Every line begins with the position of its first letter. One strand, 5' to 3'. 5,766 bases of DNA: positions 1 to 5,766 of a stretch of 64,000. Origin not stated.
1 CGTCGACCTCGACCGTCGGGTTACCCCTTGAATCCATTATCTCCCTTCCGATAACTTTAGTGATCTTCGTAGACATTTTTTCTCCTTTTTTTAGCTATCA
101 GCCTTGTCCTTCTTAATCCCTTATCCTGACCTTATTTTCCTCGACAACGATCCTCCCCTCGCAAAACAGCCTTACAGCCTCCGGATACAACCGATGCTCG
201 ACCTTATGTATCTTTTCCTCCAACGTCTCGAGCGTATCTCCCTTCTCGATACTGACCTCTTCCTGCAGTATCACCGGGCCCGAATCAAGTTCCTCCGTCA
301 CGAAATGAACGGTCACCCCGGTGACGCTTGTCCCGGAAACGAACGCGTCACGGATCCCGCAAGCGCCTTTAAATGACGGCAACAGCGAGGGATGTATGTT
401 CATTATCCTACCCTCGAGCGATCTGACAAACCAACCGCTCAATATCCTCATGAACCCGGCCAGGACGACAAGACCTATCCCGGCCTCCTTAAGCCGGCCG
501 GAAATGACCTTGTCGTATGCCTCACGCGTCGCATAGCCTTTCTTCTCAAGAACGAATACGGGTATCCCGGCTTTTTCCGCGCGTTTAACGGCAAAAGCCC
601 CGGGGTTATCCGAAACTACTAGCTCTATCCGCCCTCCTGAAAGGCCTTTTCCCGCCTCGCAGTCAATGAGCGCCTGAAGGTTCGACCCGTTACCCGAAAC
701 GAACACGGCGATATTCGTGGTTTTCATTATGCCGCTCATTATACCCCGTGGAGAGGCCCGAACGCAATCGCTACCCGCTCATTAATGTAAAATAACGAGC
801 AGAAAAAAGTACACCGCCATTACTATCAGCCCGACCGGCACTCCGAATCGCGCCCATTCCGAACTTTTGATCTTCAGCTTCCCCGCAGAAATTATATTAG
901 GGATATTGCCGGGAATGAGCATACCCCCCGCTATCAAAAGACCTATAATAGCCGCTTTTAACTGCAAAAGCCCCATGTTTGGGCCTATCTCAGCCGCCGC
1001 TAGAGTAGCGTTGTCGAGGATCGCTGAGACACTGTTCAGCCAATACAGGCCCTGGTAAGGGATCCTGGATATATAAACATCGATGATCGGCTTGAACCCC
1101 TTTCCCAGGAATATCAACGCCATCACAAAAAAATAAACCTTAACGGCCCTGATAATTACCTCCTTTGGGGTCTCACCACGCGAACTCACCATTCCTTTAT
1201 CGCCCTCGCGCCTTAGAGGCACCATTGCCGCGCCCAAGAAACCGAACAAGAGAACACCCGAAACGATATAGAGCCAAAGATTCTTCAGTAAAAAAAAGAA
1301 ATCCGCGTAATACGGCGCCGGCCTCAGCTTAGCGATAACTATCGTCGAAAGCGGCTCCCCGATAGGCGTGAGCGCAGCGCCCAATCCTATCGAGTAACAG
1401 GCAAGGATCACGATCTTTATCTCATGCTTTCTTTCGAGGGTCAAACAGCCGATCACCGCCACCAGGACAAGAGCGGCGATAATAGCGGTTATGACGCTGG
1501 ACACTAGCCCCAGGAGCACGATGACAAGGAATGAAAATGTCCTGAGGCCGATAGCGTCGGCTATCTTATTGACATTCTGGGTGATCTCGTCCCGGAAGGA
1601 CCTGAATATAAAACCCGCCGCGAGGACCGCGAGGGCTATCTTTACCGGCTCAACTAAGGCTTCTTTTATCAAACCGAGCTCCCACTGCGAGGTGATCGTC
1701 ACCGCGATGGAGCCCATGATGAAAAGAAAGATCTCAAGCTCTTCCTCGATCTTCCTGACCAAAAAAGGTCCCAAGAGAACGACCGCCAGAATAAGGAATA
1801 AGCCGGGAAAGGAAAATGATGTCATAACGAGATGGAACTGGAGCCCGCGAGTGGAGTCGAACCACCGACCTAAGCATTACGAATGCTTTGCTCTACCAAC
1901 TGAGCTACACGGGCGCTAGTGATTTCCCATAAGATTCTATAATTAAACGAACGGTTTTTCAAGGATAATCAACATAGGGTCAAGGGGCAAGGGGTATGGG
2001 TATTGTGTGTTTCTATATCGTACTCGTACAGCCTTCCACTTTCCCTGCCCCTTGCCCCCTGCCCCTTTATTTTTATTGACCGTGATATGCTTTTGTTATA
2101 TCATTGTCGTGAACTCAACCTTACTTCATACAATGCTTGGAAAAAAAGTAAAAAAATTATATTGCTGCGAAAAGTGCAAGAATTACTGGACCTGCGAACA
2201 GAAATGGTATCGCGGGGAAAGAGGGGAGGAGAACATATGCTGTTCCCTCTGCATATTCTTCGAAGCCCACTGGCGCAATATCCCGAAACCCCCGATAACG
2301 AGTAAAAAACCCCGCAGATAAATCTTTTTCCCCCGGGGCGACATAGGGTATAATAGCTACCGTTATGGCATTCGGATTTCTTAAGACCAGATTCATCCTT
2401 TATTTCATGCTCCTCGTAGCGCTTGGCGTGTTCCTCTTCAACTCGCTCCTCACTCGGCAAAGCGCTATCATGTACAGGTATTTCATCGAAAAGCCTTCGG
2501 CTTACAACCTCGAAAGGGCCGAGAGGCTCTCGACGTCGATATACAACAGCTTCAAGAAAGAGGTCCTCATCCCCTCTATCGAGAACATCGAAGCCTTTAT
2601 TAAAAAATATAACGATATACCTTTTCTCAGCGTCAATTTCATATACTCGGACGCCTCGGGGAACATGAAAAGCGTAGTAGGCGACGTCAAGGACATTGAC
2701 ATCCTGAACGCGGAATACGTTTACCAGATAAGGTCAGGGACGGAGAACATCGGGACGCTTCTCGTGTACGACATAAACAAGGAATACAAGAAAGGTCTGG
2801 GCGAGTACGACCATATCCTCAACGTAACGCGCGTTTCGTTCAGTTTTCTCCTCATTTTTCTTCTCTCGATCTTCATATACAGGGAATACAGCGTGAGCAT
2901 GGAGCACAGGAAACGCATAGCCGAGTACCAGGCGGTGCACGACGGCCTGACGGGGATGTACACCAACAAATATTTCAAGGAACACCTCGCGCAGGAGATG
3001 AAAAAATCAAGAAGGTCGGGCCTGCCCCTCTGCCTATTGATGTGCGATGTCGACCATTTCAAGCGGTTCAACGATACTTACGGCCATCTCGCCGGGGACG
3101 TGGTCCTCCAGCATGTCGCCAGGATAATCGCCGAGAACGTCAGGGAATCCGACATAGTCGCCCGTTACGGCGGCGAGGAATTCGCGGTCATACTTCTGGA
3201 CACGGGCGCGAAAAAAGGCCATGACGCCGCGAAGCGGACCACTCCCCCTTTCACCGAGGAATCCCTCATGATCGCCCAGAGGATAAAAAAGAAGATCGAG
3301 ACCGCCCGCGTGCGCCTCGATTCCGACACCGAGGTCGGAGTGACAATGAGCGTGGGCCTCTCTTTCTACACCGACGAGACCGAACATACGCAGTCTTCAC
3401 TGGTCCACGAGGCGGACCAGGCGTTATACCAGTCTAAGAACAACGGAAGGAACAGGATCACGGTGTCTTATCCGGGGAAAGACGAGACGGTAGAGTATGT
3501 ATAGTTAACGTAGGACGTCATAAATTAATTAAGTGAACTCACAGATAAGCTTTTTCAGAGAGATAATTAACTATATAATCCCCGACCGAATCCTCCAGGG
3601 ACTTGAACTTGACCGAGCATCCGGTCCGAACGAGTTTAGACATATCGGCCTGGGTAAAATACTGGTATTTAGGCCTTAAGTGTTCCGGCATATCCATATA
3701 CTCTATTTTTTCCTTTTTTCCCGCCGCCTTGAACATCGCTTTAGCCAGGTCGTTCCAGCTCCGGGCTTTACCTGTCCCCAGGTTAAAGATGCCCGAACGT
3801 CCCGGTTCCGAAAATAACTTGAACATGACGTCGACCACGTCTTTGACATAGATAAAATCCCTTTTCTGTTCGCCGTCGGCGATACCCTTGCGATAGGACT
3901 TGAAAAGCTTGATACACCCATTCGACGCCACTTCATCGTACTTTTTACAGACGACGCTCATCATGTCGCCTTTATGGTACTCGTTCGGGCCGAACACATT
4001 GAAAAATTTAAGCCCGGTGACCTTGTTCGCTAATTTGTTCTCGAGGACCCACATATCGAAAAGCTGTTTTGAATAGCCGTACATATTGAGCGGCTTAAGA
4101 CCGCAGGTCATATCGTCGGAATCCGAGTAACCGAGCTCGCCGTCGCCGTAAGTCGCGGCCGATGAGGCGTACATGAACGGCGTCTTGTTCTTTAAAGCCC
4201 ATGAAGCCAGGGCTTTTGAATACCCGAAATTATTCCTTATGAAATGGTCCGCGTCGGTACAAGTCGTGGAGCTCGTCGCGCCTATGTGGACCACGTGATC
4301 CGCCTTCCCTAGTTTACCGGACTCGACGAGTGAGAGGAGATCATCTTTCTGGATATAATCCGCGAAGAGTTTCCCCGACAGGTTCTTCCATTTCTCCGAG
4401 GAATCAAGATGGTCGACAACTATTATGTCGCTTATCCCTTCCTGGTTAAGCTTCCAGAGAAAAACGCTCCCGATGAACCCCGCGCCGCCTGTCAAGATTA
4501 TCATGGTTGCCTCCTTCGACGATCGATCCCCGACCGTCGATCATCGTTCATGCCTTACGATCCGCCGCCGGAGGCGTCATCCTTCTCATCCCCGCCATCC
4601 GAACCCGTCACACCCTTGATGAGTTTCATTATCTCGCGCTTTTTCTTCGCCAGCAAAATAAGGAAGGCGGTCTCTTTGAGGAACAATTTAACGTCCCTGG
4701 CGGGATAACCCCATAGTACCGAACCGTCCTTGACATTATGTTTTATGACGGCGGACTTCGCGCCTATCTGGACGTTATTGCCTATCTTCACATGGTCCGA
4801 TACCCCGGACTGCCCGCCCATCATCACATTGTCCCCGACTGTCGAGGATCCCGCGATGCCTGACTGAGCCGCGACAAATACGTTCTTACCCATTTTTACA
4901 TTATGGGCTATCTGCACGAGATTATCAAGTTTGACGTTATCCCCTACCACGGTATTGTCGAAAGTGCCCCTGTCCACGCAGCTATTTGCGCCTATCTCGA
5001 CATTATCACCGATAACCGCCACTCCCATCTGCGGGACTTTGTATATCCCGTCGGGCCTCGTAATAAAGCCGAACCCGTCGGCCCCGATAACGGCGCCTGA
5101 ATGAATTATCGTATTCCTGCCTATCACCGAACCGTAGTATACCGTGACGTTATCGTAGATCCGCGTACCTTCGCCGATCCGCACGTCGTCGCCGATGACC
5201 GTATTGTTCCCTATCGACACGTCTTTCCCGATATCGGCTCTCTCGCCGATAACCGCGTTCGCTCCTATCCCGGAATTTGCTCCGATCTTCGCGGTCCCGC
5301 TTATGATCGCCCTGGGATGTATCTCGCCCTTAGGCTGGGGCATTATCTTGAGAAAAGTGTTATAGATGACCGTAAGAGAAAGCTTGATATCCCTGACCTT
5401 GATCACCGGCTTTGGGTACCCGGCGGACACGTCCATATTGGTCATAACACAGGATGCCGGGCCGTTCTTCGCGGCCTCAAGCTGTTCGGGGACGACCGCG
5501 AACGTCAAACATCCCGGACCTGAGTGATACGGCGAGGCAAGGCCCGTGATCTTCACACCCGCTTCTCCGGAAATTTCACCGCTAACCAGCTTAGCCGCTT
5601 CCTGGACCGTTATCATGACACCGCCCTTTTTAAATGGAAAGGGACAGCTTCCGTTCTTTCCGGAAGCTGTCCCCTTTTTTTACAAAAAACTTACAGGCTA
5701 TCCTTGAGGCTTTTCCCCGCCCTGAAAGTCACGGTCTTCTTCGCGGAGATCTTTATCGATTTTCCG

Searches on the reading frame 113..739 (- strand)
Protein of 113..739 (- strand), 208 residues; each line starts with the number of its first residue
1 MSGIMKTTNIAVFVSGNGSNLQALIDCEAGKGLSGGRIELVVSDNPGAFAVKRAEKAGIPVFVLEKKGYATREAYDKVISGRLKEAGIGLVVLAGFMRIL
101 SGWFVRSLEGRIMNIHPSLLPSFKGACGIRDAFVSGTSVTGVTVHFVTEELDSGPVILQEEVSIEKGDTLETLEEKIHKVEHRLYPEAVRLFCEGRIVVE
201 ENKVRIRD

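Call 99: search_protein_families(library=pfam, proteins=[window:113-739:-], max_evalue=0.00001)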
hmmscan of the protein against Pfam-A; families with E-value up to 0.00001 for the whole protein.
window:113-739:- (208 aa): 1 family
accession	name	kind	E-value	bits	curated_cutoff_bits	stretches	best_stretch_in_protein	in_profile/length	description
PF00551.24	Formyl_trans_N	-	3.9e-55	186.8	26.1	1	9-189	2-181/181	Formyl transferase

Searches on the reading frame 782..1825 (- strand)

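Call 99: search_protein_families(library=pfam, proteins=[window:782-1825:-], max_evalue=0.00001)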
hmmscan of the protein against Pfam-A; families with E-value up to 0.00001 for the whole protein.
window:782-1825:- (347 aa): 1 family
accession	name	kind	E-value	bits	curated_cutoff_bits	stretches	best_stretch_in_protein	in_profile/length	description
PF07854.18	DUF1646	-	2.5e-114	382.7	21.4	1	9-345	4-346/347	Protein of unknown function (DUF1646)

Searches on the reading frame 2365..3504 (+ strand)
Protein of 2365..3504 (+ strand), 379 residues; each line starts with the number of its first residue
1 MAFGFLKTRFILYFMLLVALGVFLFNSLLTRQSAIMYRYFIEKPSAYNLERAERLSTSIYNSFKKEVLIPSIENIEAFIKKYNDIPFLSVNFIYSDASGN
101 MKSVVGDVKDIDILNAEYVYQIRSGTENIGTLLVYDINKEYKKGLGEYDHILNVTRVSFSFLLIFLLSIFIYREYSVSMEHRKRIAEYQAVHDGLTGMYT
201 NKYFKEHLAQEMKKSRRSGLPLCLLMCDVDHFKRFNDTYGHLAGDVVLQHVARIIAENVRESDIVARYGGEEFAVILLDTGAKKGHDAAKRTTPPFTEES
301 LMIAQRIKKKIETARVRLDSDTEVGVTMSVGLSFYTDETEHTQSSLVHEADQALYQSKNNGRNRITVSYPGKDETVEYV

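Call 99: search_protein_families(library=pfam, proteins=[window:2365-3504:+], max_evalue=0.00001)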
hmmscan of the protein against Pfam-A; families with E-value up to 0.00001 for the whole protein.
window:2365-3504:+ (379 aa): 1 family
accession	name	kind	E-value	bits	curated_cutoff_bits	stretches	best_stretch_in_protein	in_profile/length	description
PF00990.26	GGDEF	-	6.9e-46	156.4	23.8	2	190-291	1-102/161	Diguanylate cyclase, GGDEF domain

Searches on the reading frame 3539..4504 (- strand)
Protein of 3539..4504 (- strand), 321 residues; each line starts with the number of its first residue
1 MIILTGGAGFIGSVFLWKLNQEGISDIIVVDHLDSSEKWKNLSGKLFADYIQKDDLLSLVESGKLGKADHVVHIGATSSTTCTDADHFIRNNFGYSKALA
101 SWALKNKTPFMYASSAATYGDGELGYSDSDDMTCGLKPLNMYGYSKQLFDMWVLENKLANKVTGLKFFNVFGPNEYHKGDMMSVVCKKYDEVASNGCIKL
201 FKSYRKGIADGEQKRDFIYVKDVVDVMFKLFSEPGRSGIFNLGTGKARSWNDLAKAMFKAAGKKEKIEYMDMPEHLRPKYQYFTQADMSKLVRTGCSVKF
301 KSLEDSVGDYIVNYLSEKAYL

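Call 99: search_protein_families(library=pfam, proteins=[window:3539-4504:-], max_evalue=0.00001)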
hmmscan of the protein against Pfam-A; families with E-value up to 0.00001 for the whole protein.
window:3539-4504:- (321 aa): 5 families
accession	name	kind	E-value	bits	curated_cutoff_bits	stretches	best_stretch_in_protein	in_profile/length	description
PF01370.27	Epimerase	-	2.7e-37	128.9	20.9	1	2-243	1-240/240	NAD dependent epimerase/dehydratase family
PF16363.11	GDP_Man_Dehyd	-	1.6e-16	61.1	27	1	4-282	2-297/332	GDP-mannose 4,6 dehydratase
PF04321.23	RmlD_sub_bind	-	1.5e-08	34.5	27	1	2-268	3-239/287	RmlD substrate binding domain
PF02719.21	Polysacc_synt_2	-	6e-07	29.4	20.2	0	137-267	133-253/293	Polysaccharide biosynthesis protein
PF01073.25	3Beta_HSD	-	4.1e-06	26.5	22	1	4-223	2-221/280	3-beta hydroxysteroid dehydrogenase/isomerase family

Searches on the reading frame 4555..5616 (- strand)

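Call 99: search_protein_families(library=pfam, proteins=[window:4555-5616:-], max_evalue=0.00001)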
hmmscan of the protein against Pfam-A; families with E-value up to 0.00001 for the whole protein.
window:4555-5616:- (353 aa): 3 families
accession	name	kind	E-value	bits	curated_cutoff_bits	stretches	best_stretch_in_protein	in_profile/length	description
PF00132.30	Hexapep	-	4.3e-32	108.9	27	4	144-178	1-35/36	Bacterial transferase hexapeptide (six repeats)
PF25084.1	LbH_EIF2B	-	1.7e-16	60.6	54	1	97-179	16-95/105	EIF2B subunit epsilon LbH domain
PF14602.12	Hexapep_2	-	3.6e-08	33.4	27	0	201-232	3-28/34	Hexapeptide repeat of succinyl-transferase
